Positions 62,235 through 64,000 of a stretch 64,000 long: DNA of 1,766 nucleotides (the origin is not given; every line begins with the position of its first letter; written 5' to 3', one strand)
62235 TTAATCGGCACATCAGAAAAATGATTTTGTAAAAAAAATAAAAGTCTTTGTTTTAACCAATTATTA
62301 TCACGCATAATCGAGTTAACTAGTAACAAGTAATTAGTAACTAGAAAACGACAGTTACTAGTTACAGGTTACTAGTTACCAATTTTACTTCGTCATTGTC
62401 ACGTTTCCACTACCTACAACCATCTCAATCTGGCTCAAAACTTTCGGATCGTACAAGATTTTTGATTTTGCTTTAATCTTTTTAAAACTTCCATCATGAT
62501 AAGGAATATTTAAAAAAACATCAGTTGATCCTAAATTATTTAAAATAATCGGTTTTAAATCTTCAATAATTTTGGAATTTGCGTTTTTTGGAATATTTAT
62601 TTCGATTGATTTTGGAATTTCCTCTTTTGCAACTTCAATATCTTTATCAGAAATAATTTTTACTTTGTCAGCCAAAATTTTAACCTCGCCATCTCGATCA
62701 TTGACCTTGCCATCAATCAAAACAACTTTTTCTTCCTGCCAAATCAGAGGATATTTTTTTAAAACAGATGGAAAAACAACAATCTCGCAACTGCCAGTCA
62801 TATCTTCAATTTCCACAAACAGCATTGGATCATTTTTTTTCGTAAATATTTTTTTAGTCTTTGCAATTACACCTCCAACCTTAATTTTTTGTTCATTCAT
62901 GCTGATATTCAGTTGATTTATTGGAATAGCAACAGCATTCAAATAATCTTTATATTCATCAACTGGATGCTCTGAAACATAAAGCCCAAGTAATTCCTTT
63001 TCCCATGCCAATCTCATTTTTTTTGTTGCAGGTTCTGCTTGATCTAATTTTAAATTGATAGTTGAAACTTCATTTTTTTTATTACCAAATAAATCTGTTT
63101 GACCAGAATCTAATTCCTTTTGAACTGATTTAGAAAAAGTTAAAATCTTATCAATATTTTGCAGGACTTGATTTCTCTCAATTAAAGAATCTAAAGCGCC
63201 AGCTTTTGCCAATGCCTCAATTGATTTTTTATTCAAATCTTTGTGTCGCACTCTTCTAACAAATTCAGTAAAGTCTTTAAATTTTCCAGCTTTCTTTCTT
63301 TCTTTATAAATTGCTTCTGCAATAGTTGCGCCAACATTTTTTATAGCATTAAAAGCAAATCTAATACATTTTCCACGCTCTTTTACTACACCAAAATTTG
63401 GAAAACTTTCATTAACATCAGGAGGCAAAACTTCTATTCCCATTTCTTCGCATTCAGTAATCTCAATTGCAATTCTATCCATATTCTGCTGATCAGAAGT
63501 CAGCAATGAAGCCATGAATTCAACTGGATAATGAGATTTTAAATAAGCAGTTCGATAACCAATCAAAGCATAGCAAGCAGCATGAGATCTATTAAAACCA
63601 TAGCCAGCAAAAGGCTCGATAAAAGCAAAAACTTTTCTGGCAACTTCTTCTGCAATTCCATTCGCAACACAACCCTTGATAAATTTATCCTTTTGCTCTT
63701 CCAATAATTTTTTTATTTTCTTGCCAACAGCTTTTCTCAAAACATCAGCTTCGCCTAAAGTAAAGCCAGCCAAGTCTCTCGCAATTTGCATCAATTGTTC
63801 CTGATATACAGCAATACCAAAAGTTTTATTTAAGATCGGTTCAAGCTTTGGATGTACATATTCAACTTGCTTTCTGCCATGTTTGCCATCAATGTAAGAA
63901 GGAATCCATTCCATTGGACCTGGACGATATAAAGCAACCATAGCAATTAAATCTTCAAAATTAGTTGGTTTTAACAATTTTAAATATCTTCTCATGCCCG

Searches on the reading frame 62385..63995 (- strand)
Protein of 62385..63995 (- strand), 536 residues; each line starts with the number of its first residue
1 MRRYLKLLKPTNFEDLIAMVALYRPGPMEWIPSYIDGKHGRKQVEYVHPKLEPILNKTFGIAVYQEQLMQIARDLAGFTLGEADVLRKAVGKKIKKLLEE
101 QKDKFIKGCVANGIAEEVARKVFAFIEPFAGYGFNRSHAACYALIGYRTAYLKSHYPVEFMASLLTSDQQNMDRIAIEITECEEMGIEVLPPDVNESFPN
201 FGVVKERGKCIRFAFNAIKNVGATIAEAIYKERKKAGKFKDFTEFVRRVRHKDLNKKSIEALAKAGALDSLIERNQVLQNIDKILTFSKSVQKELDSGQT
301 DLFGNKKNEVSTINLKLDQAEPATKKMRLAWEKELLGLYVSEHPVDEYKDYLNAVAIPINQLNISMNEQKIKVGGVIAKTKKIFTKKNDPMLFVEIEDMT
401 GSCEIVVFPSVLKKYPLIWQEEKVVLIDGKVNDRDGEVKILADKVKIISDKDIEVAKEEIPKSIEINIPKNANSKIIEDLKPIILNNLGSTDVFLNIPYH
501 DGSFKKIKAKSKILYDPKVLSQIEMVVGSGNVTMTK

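Call 69: search_protein_families(library=pfam, proteins=[window:62385-63995:-], max_evalue=0.00001)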
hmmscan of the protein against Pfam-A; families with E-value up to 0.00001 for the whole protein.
window:62385-63995:- (536 aa): 3 families
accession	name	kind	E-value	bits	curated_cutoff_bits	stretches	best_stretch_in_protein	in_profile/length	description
PF17657.6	DNA_pol3_finger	-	3.5e-44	150.5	22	1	1-113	52-166/166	Bacterial DNA polymerase III alpha subunit finger domain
PF14579.12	HHH_6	-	3.7e-28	98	25.6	1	186-275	1-88/90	Helix-hairpin-helix motif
PF01336.31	tRNA_anti-codon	-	1.1e-11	44.9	27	1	372-448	2-75/75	OB-fold nucleic acid binding domain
